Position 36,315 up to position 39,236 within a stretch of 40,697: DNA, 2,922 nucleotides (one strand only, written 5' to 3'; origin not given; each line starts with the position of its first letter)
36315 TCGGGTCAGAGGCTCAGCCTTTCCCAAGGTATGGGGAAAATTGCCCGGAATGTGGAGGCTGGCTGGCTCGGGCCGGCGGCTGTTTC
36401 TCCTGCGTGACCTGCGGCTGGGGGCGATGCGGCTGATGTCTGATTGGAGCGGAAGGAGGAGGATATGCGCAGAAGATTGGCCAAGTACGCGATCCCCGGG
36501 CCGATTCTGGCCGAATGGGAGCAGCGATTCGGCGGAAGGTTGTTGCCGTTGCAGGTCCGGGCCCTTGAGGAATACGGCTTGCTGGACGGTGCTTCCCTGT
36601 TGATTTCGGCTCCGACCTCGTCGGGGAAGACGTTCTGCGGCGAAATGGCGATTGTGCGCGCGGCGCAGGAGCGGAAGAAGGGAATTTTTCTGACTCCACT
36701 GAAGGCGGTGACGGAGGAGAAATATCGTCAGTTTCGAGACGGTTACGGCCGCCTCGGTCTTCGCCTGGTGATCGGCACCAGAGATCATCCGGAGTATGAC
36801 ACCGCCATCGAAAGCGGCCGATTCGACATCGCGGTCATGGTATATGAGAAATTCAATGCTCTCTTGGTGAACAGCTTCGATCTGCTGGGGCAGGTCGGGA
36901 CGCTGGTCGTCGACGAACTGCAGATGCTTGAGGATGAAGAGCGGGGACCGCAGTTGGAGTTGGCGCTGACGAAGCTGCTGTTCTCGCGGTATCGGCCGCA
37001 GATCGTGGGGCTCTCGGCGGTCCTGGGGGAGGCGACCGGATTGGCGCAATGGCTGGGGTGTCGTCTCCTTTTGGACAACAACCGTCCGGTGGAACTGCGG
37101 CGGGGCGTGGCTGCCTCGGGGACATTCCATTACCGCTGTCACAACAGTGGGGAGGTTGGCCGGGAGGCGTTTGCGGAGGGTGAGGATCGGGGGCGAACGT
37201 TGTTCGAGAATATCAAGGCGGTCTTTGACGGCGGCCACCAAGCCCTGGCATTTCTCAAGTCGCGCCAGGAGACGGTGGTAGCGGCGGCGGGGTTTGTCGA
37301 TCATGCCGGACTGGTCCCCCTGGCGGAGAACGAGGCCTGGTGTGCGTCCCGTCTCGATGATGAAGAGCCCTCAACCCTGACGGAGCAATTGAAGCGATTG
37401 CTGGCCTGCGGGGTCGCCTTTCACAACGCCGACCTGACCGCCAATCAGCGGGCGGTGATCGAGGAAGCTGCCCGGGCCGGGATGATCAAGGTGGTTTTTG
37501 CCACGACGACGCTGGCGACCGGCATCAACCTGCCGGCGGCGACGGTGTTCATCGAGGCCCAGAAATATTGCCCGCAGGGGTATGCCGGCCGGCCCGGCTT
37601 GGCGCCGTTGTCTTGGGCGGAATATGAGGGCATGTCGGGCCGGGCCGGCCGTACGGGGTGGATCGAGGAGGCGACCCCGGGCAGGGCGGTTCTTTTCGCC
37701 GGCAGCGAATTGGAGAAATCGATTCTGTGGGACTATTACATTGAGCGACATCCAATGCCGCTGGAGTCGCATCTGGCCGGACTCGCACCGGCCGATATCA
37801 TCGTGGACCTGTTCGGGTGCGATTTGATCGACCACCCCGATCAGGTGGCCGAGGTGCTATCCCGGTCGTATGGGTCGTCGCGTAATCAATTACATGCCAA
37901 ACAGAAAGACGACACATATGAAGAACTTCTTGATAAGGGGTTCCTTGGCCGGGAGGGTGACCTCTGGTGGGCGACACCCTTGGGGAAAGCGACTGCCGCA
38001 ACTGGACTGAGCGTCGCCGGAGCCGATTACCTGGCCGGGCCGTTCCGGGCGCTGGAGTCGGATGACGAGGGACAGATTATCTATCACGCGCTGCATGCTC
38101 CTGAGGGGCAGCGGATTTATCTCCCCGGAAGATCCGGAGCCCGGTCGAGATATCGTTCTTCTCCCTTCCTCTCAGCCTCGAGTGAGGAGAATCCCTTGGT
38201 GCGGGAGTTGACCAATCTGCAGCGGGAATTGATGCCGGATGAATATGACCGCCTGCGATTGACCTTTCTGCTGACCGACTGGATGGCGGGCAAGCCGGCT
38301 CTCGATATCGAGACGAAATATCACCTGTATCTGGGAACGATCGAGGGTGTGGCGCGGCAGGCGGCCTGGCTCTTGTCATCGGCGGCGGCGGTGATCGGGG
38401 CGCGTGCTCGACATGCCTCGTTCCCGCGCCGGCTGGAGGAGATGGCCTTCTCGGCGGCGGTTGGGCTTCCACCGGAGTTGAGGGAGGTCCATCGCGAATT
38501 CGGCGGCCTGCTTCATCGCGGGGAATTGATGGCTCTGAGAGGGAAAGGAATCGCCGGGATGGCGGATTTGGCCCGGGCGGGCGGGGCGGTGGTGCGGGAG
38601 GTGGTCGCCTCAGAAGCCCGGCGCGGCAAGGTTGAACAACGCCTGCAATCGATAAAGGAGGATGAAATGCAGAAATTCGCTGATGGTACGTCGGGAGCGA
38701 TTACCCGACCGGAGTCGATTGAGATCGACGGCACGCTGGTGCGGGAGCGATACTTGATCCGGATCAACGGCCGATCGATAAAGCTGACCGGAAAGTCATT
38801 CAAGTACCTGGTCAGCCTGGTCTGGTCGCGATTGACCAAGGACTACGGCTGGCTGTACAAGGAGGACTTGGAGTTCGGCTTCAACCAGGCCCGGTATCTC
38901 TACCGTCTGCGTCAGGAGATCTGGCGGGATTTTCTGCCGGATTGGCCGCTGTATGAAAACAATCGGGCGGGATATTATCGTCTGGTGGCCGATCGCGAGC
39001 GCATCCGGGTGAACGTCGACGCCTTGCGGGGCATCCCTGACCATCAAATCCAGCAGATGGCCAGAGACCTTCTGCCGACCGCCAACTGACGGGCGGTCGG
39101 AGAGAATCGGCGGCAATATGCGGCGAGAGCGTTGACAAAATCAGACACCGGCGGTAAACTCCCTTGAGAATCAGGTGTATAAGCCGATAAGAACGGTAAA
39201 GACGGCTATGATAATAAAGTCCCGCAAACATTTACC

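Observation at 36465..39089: Bacterial Hel308/Ski2-like helicase with a DELQ motif II and an added OmpR/PhoB-type winged-helix DNA-binding domain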

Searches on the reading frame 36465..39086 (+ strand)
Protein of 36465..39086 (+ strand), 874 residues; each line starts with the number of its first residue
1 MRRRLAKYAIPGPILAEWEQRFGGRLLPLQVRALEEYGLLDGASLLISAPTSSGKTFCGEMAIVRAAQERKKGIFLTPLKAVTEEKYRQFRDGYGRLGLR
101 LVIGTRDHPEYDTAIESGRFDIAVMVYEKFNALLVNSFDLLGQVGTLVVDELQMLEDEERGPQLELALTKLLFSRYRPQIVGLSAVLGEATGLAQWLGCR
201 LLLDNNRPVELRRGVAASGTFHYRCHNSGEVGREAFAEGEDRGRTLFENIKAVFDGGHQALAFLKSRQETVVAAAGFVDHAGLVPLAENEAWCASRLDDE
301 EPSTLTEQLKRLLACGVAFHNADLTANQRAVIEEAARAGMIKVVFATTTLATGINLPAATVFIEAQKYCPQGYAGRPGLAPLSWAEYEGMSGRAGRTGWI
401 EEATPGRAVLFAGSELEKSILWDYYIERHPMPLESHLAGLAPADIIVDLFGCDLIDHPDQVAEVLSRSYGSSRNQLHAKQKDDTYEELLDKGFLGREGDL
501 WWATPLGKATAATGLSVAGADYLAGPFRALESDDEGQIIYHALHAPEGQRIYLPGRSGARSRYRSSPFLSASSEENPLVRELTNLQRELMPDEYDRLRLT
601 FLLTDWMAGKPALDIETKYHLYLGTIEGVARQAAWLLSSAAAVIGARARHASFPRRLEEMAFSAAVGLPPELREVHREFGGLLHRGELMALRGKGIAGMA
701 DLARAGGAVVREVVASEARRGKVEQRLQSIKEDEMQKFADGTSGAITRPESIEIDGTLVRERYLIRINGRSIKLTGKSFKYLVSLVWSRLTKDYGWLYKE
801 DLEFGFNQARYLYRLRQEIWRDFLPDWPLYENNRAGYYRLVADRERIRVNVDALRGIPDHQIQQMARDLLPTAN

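Call 3: search_protein_families(library=pfam, proteins=[window:36465-39086:+], max_evalue=1)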
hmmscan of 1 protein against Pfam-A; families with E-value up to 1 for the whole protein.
window:36465-39086:+ (874 aa): 5 families
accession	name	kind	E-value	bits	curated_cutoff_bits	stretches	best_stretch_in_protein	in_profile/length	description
PF00270.35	DEAD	-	1.5e-20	74.1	26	1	31-188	5-161/167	DEAD/DEAH box helicase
PF00271.37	Helicase_C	-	1.4e-07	32.1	23.5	1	307-398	32-110/110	Helicase conserved C-terminal domain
PF22527.2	DEXQc_Suv3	-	6.2e-06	26.3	27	1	49-165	20-115/154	DEXQ-box helicase domain of Suv3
PF21280.2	Helicase_dom4_arc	-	3e-05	24.3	27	1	592-646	51-105/125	Archaeal helicase, domain 4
PF04851.21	ResIII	-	0.0073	16.7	22.5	1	42-152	23-134/164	Type III restriction enzyme, res subunit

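Call 4: search_protein_families(library=ncbifam, proteins=[window:36465-39086:+], max_evalue=1)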
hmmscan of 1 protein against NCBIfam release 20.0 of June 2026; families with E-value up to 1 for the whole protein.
window:36465-39086:+ (874 aa): 19 families
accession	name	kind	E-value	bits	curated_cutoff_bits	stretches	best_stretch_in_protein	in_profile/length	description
NF002654.0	PRK02362.1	equivalog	7.5e-86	289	887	1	10-735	8-708/739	ATP-dependent DNA helicase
NF001308.0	PRK00254.1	equivalog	2.3e-64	217.8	1216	1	24-642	22-614/720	ATP-dependent DNA helicase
NF040935.1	helicase_Hel308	equivalog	5e-63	213.3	1200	1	25-644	26-621/704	ATP-dependent DNA helicase Hel308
NF002251.0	PRK01172.1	equivalog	3.7e-52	177.5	891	1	30-512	27-476/674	ATP-dependent DNA helicase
TIGR04121.1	DEXH_lig_assoc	equivalog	2.4e-21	75.2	850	2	17-198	5-195/804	ligase-associated DNA damage response DEXH box helicase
NF010338.0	PRK13767.1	equivalog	1.6e-08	33.3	849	3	317-359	318-360/877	ATP-dependent helicase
NF007284.0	PRK09751.1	equivalog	2.8e-06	24.9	1496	2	77-199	107-229/1538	ATP-dependent helicase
TIGR01587.1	cas3_core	equivalog_domain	0.00036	19.8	102.45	1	45-99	2-57/358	CRISPR-associated helicase Cas3'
NF008168.0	PRK10917.2-2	equivalog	0.004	15.5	718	1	52-124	396-473/795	ATP-dependent DNA helicase RecG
TIGR03817.1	DECH_helic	hypoth_equivalog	0.0045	15.3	874.1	1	40-91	49-102/742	helicase/secretion neighborhood putative DEAH-box helicase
TIGR00643.1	recG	equivalog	0.0079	14.9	659.4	0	52-124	266-343/629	ATP-dependent DNA helicase RecG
NF053636.1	DDHlcsCsdAPsy1082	equivalog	0.012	14.2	890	1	317-365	270-318/512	DEAD/DEAH box helicase CsdA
NF008163.0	PRK10917.1-1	equivalog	0.013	13.8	796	0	306-363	507-565/692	ATP-dependent DNA helicase RecG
NF008164.0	PRK10917.1-2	equivalog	0.023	12.9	785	1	307-363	512-568/704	ATP-dependent DNA helicase RecG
TIGR00614.1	recQ_fam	subfamily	0.025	13.4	219.8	1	292-364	232-300/470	RecQ family ATP-dependent DNA helicase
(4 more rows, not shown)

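Call 5: search_protein_families(library=padloc, proteins=[window:36465-39086:+], max_evalue=1)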
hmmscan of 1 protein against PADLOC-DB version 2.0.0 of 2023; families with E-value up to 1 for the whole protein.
window:36465-39086:+ (874 aa): 32 families (the best 25 are shown)
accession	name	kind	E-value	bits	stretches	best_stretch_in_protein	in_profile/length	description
PDLC04531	PDC-M23B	-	8.6e-31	104.8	2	26-198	295-482/1060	-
PDLC00194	HamB1|HamB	-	2.2e-26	90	2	26-199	229-405/995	DEAD-box helicase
PDLC00186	HamB1|HamB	-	4.5e-25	85.8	2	44-173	163-293/864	DEAD-box helicase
PDLC00174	HamB1|HamB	-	7.3e-25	85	2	41-197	317-479/1163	DEAD-box helicase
PDLC00188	HamB1|HamB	-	1.2e-22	77.9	2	32-198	248-420/1037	DEAD-box helicase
PDLC00187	HamB1|HamB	-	7.8e-22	75.4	2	309-397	427-507/851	DEAD-box helicase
PDLC00192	HamB1|HamB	-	1.3e-21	74.1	2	27-198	270-445/1104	DEAD-box helicase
PDLC00200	HamB2|HamB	-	3.9e-21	72.8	2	308-398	439-521/865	DEAD-box helicase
PDLC03960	SngC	-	3.9e-19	66.9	1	25-383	24-347/720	-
PDLC00175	HamB1|HamB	-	3.9e-18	62.3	2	31-197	230-400/1000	DEAD-box helicase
PDLC00178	HamB1|HamB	-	4.8e-18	62.5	2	28-199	248-424/830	DEAD-box helicase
PDLC00190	HamB1|HamB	-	9.2e-18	62.1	2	246-396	365-503/866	DEAD-box helicase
PDLC04532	PDC-M23B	-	1.2e-17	61.2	2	309-398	631-715/817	-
PDLC00176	HamB1|HamB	-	3.1e-17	59.9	2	308-396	420-499/845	DEAD-box helicase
PDLC00199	HamB2|HamB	-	1.9e-16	57.3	2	309-396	428-506/841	DEAD-box helicase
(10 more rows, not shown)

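Call 7: search_solved_structures(query=window:36465-39086:+, max_evalue=0.01, show_alignments=1)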
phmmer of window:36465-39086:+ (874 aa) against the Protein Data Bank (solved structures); distinct sequences matched with E-value up to 0.01: 56.
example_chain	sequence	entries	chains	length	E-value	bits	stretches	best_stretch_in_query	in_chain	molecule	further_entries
2va8_A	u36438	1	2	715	1.9e-51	178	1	11-680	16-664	SKI2-TYPE HELICASE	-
2p6r_A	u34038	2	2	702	1.8e-50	174.8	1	25-436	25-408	afUHEL308 HELICASE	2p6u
2zj2_A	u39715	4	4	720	6.4e-50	173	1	26-439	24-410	Putative ski2-type helicase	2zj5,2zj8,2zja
9b15_A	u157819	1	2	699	7.2e-50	172.8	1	25-436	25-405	ATP-dependent DNA helicase Hel308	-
8alz_B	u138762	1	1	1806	9e-44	152.7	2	43-457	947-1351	Activating signal cointegrator 1 complex subunit 3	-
7zpq_CA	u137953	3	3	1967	1.3e-36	129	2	44-437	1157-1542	SLH1 isoform 1 | RQC trigger complex helicase SLH1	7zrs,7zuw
9c5q_C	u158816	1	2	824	8.5e-36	126.3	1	5-412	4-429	DNA polymerase theta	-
5a9f_A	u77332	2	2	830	8.7e-36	126.2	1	5-412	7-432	DNA POLYMERASE THETA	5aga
9bh6_A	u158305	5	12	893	1.2e-35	125.8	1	5-412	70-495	DNA polymerase theta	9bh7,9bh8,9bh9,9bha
8w0a_C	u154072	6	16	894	1.2e-35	125.8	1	5-412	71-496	DNA polymerase theta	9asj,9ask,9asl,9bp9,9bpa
9osw_A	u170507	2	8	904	1.4e-35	125.6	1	5-412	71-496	DNA polymerase theta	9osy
5a9j_A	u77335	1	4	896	1.5e-35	125.5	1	5-412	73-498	DNA POLYMERASE THETA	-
7ujb_A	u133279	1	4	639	4.7e-35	123.8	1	25-216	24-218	DEAD/DEAH box RNA helicase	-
6qdv_B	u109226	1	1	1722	1.2e-34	122.4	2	44-437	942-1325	U5 small nuclear ribonucleoprotein 200 kDa helicase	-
4f91_B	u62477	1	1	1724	1.3e-34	122.4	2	44-437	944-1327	U5 small nuclear ribonucleoprotein 200 kDa helicase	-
8vx9_B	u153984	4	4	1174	3.2e-16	61.5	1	39-198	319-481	HamB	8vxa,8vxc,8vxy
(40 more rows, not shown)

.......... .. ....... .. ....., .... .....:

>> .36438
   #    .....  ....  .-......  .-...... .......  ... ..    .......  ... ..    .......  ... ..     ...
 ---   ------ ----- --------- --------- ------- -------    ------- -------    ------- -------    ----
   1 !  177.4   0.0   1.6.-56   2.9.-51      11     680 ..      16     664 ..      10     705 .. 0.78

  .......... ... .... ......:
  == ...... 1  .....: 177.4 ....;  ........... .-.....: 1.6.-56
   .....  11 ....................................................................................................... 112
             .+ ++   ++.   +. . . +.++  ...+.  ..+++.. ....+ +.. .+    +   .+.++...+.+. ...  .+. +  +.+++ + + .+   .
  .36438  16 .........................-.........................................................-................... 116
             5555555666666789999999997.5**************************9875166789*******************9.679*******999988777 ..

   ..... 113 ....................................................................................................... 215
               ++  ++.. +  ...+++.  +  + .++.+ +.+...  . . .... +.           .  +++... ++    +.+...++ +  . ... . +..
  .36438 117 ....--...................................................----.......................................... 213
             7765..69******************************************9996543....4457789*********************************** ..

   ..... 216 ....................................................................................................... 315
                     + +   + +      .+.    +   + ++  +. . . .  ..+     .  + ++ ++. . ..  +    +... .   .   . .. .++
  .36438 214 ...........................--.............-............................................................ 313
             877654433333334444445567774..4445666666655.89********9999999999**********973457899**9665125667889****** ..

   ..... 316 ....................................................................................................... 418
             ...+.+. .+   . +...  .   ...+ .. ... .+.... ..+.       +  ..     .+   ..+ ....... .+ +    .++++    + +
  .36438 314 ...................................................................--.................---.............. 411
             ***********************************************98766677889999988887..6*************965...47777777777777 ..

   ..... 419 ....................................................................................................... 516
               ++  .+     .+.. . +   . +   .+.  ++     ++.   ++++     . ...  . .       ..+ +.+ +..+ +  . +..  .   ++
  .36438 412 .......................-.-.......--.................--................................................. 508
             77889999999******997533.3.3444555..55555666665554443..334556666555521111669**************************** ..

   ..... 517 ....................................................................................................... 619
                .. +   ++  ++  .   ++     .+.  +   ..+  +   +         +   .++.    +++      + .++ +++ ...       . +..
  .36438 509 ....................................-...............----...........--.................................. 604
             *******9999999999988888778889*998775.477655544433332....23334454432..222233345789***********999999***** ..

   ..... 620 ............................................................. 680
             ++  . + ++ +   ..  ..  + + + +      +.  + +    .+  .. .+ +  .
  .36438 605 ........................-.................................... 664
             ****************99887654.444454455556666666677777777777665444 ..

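Call 12: find_homologous_proteins(query=window:36465-39086:+, max_evalue=1e-10)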
Query window:36465-39086:+ (874 aa): 1408 proteins with E <= 1e-10 among 8000 candidates; the best 120 are listed.
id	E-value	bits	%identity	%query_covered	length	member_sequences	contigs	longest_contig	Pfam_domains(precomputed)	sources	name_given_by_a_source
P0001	0.0e+0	1850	94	100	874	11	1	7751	PF00270.36,PF00271.38,PF21280.3,PF22527.3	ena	-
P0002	0.0e+0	1198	63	100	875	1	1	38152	PF00270.36,PF00271.38,PF22527.3,PF04851.22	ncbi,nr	ncbi:MAG: DEAD/DEAH box helicase [FCB group bacterium]|nr:DEAD/DEAH box helicase [FCB group bacteriu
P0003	0.0e+0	1180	62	100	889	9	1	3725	PF00270.36,PF00271.38,PF21280.3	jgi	-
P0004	0.0e+0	1167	62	100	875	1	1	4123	PF00270.36,PF00271.38,PF22527.3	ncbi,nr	ncbi:MAG: DEAD/DEAH box helicase [candidate division Zixibacteria bacterium]|nr:DEAD/DEAH box helica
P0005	0.0e+0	1167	62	100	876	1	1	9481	PF00270.36,PF00271.38,PF21280.3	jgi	jgi:helicase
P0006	0.0e+0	1163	62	99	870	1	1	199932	PF00270.36,PF00271.38,PF21280.3,PF22527.3,PF04851.22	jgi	jgi:replicative superfamily II helicase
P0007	0.0e+0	1155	61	100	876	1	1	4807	PF00270.36,PF00271.38,PF22527.3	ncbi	-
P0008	0.0e+0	1153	61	100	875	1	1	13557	PF00270.36,PF00271.38,PF21280.3,PF22527.3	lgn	-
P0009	0.0e+0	1151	61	100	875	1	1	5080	PF00270.36,PF00271.38,PF22527.3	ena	-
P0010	0.0e+0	1150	60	100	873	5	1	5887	PF00270.36,PF00271.38,PF22527.3,PF04851.22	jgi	-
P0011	0.0e+0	1139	60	100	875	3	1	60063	PF00270.36,PF00271.38,PF21280.3,PF22527.3,PF04851.22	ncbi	-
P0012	0.0e+0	1136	59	100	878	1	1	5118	PF00270.36,PF00271.38,PF21280.3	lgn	-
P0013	0.0e+0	1131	60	100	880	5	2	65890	PF00270.36,PF21280.3,PF22527.3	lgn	-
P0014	0.0e+0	1130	61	99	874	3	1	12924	PF00270.36,PF00271.38,PF21280.3,PF22527.3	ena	-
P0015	0.0e+0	1129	59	100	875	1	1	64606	PF00270.36,PF00271.38,PF21280.3,PF22527.3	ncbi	-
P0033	1.2e-289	981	53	100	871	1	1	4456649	PF00270.36,PF00271.38,PF21280.3,PF22527.3,PF04851.22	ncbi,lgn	ncbi:MAG: DEAD/DEAH box helicase [Candidatus Zixiibacteriota bacterium]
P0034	7.6e-190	651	55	65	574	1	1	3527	PF00271.38,PF21280.3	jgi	jgi:replicative superfamily II helicase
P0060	4.7e-176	605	40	99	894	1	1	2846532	PF00270.36,PF00271.38,PF21280.3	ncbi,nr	ncbi:MAG: DEAD/DEAH box helicase [Candidatus Zixiibacteriota bacterium]|nr:MAG: DEAD/DEAH box helica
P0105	2.1e-167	577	38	99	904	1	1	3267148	PF00270.36,PF00271.38,PF22527.3,PF04851.22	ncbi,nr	ncbi:MAG: DEAD/DEAH box helicase [Candidatus Zixiibacteriota bacterium]|nr:MAG: DEAD/DEAH box helica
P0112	1.2e-166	574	37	99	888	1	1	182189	PF00270.36,PF14520.13,PF00271.38,PF21280.3,PF22527.3,PF04851.22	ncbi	ncbi:MAG: DEAD/DEAH box helicase [Candidatus Zixiibacteriota bacterium]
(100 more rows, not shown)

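Call 25: find_encoding_contigs(protein=P0033, flank=8000, max_places=2)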
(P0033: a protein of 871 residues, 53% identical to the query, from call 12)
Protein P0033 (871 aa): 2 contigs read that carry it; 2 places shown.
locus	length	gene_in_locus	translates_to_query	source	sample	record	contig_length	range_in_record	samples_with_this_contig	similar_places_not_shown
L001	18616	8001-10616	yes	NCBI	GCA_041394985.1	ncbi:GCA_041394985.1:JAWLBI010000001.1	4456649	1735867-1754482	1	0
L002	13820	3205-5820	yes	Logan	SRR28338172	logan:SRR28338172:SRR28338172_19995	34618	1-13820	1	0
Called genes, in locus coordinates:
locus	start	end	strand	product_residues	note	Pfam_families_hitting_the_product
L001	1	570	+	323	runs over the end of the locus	-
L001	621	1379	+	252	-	PF01618:MotA_ExbB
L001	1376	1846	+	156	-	PF02472:ExbD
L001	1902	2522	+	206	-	PF02472:ExbD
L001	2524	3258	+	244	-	PF03544:TonB_C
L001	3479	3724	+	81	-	-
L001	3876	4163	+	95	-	-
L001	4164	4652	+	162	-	PF02472:ExbD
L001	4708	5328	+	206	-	PF02472:ExbD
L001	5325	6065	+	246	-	PF03544:TonB_C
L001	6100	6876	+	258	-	PF03544:TonB_C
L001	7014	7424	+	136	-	PF03544:TonB_C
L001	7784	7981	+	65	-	-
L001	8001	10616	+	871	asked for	PF00270:DEAD, PF04851:ResIII (weak), PF22527:DEXQc_Suv3 (faint), PF00271:Helicase_C (weak), PF21280:Helicase_dom4_arc (weak)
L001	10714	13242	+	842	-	PF02190:LON_substr_bdg, PF08298:AAA_PrkA (faint), PF00004:AAA, PF22667:Lon_lid, PF05362:Lon_C, PF13541:ChlI (weak)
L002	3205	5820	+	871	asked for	PF00270:DEAD, PF04851:ResIII (weak), PF22527:DEXQc_Suv3 (faint), PF00271:Helicase_C (weak), PF21280:Helicase_dom4_arc (weak)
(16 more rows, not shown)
